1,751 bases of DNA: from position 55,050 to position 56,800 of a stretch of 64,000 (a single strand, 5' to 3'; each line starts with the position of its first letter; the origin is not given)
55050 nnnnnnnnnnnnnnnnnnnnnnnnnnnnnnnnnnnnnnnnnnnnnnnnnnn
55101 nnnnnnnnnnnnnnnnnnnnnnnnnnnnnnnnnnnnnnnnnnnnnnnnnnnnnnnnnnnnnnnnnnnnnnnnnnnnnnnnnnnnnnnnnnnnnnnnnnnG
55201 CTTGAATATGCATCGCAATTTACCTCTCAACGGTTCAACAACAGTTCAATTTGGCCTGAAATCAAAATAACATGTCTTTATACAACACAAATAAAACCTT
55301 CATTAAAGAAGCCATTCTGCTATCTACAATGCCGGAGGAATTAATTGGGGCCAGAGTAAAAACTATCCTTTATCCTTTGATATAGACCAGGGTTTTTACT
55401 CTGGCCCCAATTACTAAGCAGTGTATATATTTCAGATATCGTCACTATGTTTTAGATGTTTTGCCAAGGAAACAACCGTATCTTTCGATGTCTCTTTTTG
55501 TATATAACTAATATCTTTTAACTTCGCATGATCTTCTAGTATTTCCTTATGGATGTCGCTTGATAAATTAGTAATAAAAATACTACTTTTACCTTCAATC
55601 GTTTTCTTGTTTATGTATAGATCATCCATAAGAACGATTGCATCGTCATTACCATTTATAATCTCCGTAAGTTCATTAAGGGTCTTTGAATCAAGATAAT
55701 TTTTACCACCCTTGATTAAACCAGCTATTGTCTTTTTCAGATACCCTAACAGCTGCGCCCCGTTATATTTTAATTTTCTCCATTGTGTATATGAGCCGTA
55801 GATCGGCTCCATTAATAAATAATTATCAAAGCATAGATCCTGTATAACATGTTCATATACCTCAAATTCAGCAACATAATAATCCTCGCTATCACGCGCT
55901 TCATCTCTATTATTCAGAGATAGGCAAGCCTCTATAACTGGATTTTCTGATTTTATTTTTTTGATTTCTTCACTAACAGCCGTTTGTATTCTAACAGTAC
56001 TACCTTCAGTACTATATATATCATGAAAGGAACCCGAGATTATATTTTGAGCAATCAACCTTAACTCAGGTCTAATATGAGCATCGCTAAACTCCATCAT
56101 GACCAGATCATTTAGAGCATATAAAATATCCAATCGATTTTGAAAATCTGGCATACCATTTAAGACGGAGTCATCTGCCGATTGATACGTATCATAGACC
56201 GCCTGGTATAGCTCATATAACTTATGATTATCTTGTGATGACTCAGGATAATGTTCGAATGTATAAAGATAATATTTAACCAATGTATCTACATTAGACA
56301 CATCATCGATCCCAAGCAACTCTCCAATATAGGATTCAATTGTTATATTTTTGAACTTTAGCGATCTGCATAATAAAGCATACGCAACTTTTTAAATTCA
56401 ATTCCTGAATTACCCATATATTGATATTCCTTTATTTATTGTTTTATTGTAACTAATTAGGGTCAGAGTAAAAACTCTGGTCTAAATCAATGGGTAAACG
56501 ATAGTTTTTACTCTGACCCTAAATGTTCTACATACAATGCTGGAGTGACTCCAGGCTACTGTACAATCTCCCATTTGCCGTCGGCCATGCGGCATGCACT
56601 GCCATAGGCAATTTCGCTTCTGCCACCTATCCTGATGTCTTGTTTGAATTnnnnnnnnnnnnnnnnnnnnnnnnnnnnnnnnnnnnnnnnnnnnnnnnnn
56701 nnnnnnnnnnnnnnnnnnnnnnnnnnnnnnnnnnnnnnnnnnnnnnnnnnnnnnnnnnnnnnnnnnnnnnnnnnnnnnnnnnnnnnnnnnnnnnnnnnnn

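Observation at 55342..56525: AT-rich orphan gene bracketed by inverted MITE copies (composite-transposon-like cassette)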

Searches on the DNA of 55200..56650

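Call 58: search_rna_families(source=window, start=55200, end=56650, threshold=evalue, max_evalue=10)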
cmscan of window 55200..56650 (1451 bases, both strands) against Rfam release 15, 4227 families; matches with E-value up to 10: 9.
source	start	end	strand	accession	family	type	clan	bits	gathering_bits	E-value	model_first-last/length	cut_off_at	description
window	55343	55412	+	RF04117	MIR5200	Gene; miRNA;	-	26.6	70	0.012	1-92/92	no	MIR5200 microRNA precursor family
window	56455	56522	-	RF03621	MIR4245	Gene; miRNA;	-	25.5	74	0.086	1-128/128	no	MIR4245 microRNA precursor family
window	55346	55410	-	RF03839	MIR2599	Gene; miRNA;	-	24.4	120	0.069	1-132/132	no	MIR2599 microRNA precursor family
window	55344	55411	-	RF04262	MIR1319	Gene; miRNA;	-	23.2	116.6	0.22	1-119/119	no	MIR1319 microRNA precursor family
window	56407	56527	-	RF02693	psm_mec_RNA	Gene; sRNA;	-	23.2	85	2.1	1-143/143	no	psm_mec locus RNA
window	55344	55411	+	RF03436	mir-759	Gene; miRNA;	-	22.8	100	0.35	1-89/89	no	mir-759 microRNA precursor family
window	56456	56523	-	RF03436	mir-759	Gene; miRNA;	-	19.4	100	2.7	1-89/89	no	mir-759 microRNA precursor family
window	56452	56526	-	RF03325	mir-4872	Gene; miRNA;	-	16.9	58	3.5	1-76/76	no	mir-4872 microRNA precursor family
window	55268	55428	-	RF02384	FasX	Gene; sRNA;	-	16.2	100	8.4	1-205/205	no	FasX small RNA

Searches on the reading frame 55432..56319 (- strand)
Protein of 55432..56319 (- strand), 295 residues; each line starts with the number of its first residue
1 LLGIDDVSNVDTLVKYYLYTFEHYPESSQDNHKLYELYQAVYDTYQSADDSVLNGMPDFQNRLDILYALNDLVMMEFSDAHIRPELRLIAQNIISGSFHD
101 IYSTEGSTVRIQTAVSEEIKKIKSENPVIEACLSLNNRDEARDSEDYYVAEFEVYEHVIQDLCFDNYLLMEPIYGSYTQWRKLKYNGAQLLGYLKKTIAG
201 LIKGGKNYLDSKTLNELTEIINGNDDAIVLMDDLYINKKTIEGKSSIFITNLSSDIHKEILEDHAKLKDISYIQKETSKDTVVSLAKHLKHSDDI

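Call 5: search_protein_families(library=pfam, proteins=[window:55432-56319:-], max_evalue=1)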
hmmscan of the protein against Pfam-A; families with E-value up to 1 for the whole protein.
window:55432-56319:- (295 aa): 2 families
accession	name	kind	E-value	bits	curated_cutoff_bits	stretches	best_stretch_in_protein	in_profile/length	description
PF25710.1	CrAss_Ring_3_4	-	0.012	15.3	27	1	228-278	180-228/230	Phage tail ring protein 3/4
PF20292.4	MC7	-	0.1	13.1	27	1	29-74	25-62/69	ABC-three component (ABC-3C) system Middle Component 7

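Call 26: search_protein_representatives(protein=window:55432-56319:-)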
Query: 295 residues. Proteins with E-value up to 0.001 (for the whole library): 4; up to 1e-10: 2; up to 1e-30: 1. The best 4 are listed.
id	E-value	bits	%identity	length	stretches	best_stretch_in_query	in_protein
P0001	2.3e-185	630.9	100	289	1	8-295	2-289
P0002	6.8e-22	94.7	32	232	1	76-285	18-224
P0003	8.6e-07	45.1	34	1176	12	110-139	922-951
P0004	3.6e-06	43.1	36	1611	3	219-271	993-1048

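Call 28: find_encoding_contigs(protein=P0002, flank=10000)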
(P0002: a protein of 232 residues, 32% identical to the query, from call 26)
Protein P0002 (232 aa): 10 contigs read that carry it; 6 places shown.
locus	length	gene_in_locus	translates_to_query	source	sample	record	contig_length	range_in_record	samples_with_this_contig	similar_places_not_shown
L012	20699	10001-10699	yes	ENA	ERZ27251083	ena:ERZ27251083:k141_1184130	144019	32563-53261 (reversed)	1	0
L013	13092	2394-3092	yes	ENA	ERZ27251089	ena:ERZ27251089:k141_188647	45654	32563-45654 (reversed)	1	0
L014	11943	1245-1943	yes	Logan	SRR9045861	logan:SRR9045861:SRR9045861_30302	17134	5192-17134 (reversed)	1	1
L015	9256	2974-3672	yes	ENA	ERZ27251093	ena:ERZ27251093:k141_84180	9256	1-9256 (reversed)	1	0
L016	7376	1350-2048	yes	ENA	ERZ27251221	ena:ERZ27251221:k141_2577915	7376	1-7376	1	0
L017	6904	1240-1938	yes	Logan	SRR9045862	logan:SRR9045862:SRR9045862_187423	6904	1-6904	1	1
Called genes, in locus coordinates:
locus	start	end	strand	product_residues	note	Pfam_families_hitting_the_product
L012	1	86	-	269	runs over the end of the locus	PF14602:Hexapep_2 (faint), PF00132:Hexapep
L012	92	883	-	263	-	PF00588:SpoU_methylase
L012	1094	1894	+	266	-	PF00459:Inositol_P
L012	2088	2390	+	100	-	-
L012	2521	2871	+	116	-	-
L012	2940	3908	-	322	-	PF07549:Sec_GG (weak), PF02355:SecD_SecF_C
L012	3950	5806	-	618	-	PF13721:SecD-TM1, PF21760:SecD_1st, PF22599:SecDF_P1_head, PF02355:SecD_SecF_C, PF03176:MMPL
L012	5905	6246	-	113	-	PF02699:YajC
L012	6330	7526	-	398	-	PF01702:TGT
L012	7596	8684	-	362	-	PF02547:Queuosine_synth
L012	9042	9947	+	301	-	-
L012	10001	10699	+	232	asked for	-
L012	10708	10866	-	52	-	PF02599:CsrA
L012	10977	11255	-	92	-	-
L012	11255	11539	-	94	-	-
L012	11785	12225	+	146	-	-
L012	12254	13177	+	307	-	PF16872:putAbiC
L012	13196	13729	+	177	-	-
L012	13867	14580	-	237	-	-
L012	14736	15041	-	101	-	-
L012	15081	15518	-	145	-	-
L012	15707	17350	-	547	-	PF00342:PGI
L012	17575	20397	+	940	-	PF00311:PEPcase, PF14010:PEPcase_2 (faint)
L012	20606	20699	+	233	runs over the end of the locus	PF00072:Response_reg, PF00486:Trans_reg_C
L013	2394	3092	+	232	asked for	-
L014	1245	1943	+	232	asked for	-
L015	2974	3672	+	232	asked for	-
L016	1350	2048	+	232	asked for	-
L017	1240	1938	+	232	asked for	-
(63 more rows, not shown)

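Call 29: predict_structure(protein=window:55432-56319:-)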
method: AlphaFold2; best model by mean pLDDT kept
length: 295 residues; sequences in the alignment: 1
mean_pLDDT: 36.6   pTM: 0.20
mean pLDDT of the five models: 36.6, 34.3, 34.0, 32.2, 32.1
residues with pLDDT >= 90: 0; 70-90: 0; 50-70: 1; < 50: 294
segments of 3 or more residues with pLDDT < 50: 1-218, 220-295
pLDDT, mean of each block of 10 residues (from residue 1): 38 43 41 44 44 41 41 34 37 34 34 39 37 34 39 31 26 25 29 38 37 47 40 40 35 39 35 31 30 30
secondary structure, 60 per line:
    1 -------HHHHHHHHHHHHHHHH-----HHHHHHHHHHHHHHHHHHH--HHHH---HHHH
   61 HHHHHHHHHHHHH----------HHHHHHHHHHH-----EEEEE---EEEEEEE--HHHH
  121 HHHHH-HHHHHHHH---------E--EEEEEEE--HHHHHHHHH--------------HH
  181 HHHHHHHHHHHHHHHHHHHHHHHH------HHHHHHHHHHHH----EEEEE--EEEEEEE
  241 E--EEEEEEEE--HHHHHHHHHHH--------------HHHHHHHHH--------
elements in order: H8-23 H29-47 H50-53 H57-73 H84-94 E100-104 E108-114 H117-125 H127-134 E147-153 H156-164 H179-204 H211-222 E227-231 E234-241 E244-251 H254-264 H279-287

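Call 36: find_homologous_proteins(query=A1, max_evalue=0.01)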
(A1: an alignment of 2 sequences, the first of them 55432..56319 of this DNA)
Query A1 (2 sequences) (295 aa, profile of the alignment): 2 proteins with E <= 0.01 among 4882 candidates.
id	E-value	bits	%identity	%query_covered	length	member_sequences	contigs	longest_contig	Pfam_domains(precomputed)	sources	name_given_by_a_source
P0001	8.1e-167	572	100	98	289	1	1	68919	-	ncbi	-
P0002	8.2e-115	401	31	75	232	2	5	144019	-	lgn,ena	-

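Call 40: search_solved_structures(query=A1, max_evalue=10)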
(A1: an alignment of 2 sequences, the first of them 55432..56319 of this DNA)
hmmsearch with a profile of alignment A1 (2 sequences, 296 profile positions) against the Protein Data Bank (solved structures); distinct sequences matched with E-value up to 10: 4.
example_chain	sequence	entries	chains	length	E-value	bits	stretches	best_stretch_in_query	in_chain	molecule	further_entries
9cca_G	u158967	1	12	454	0.18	14.2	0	78-128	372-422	Circumsporozoite protein,Pyridoxal 5'-phosphate synthase subunit PDX2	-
9cca_A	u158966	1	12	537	0.19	14.2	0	78-127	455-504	Circumsporozoite protein,Pyridoxal 5'-phosphate synthase subunit Pdx1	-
6b0s_C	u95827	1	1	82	0.89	12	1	76-132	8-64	Circumsporozoite protein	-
3vdj_A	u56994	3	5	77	0.89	12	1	76-132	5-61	Circumsporozoite (CS) protein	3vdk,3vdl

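Call 52: predict_structure(alignment_id=A1)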
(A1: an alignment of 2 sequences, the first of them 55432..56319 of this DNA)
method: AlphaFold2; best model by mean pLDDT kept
length: 295 residues; sequences in the alignment: 2
mean_pLDDT: 36.6   pTM: 0.27
mean pLDDT of the five models: 36.6, 36.3, 35.8, 34.9, 32.5
residues with pLDDT >= 90: 0; 70-90: 0; 50-70: 35; < 50: 260
segments of 3 or more residues with pLDDT < 50: 1-42, 44-48, 50-226, 243-247, 272-295
pLDDT, mean of each block of 10 residues (from residue 1): 37 46 37 45 48 44 37 28 32 28 26 26 32 33 30 33 27 23 27 29 30 40 45 51 50 55 52 43 29 27
secondary structure, 60 per line:
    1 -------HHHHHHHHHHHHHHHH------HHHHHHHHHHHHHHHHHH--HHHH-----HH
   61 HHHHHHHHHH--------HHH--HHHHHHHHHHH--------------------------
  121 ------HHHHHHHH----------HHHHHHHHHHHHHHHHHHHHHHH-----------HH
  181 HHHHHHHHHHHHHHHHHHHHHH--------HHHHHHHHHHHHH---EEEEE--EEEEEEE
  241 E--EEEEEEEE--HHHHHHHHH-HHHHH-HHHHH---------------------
elements in order: H8-23 H30-47 H50-53 H59-70 H84-94 H127-134 H145-167 H179-202 H211-223 E227-231 E234-241 E244-251 H254-262 H264-268 H270-274

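Call 70: search_protein_families(library=pfam, proteins=[P0002, L012:9042-9947:+, L012:12254-13177:+, L012:13196-13729:+, L012:13867-14580:-, L012:11785-12225:+, L012:10977-11255:-, L012:11255-11539:-, L012:14736-15059:-, L012:15081-15518:-], max_evalue=0.1)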
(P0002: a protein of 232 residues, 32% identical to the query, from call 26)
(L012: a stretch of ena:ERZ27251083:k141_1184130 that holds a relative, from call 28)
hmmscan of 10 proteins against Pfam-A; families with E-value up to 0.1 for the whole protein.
P0002 (232 aa): 0 families

L012:9042-9947:+ (301 aa): 0 families

L012:12254-13177:+ (307 aa): 3 families
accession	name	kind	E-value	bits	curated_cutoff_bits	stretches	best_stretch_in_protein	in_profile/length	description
PF16872.10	putAbiC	-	1.8e-24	86.4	22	1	209-285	2-78/80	Putative phage abortive infection protein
PF12698.13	ABC2_membrane_3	-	0.031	13.8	31.6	1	8-101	170-261/347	ABC-2 family transporter protein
PF19560.4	DUF6082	-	0.037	14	26.7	1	77-114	5-33/163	Family of unknown function (DUF6082)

L012:13196-13729:+ (177 aa): 2 families
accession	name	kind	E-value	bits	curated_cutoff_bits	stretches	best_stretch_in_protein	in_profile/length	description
PF07097.16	DUF1359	-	0.037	14.7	25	1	23-72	32-81/104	Protein of unknown function (DUF1359)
PF08074.17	CHDCT2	-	0.087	13.3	27.7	0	8-80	11-82/146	CHDCT2 (NUC038) domain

L012:13867-14580:- (237 aa): 2 families
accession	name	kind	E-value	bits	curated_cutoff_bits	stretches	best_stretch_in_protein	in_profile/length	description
PF18743.7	AHJR-like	-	0.024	14.6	26.1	1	155-213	19-81/123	REase_AHJR-like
PF21442.2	PB2_627-dom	-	0.028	15.1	27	1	123-154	93-124/133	Polymerase basic protein 2 (PB2), '627' domain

L012:11785-12225:+ (146 aa): 0 families

L012:10977-11255:- (92 aa): 0 families

L012:11255-11539:- (94 aa): 2 families
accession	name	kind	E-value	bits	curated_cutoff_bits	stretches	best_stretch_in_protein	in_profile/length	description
PF12981.12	DUF3865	-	0.064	13.3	31.6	1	21-73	3-55/224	Domain of Unknown Function with PDB structure (DUF3865)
PF20780.2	TssR_M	-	0.084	13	25.7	0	6-57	10-61/86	TssR second domain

L012:14736-15059:- (107 aa): 1 family
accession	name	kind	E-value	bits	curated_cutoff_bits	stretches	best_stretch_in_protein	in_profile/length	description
PF00589.27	Phage_integrase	-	0.019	15.2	27.1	1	26-92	99-168/172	Phage integrase family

L012:15081-15518:- (145 aa): 0 families

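Call 71: search_dna_similar(query=window:55432-56319:-, collection=phages, mode=protein, max_evalue=1, max_rows=10)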
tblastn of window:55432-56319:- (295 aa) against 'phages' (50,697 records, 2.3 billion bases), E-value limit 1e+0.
No match.

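Call 72: search_dna_similar(query=window:55432-56319:-, collection=plasmids, mode=protein, max_evalue=1, max_rows=10)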
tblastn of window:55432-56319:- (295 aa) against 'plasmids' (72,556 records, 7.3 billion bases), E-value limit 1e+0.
No match.

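Call 79: find_related_loci(query=A1, collection=viral_contigs, flank=8000)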
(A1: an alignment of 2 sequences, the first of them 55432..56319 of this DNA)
Query A1 (295 aa) in viral_contigs; peptide patterns used: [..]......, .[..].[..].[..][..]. (x = any residue, [..] = any of these).
101 stretches matched a pattern, but none encodes a relative of the query by tblastn (E <= 1e-3).

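Call 94: search_protein_families(library=padloc, proteins=[P0002, L012:9042-9947:+, L012:12254-13177:+, L012:13196-13729:+, L012:13867-14580:-, L012:11785-12225:+], max_evalue=0.01)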
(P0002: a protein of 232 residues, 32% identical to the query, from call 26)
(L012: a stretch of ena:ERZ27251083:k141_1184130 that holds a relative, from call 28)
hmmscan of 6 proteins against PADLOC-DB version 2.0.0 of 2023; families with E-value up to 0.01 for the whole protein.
P0002 (232 aa): 0 families

L012:9042-9947:+ (301 aa): 0 families

L012:12254-13177:+ (307 aa): 2 families
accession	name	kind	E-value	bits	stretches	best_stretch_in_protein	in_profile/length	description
PDLC02351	AbiP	-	1.8e-16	58.9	1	117-275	23-173/223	AbiP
PDLC02343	AbiC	-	1.2e-05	23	1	176-261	136-233/306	AbiC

L012:13196-13729:+ (177 aa): 0 families

L012:13867-14580:- (237 aa): 0 families

L012:11785-12225:+ (146 aa): 0 families
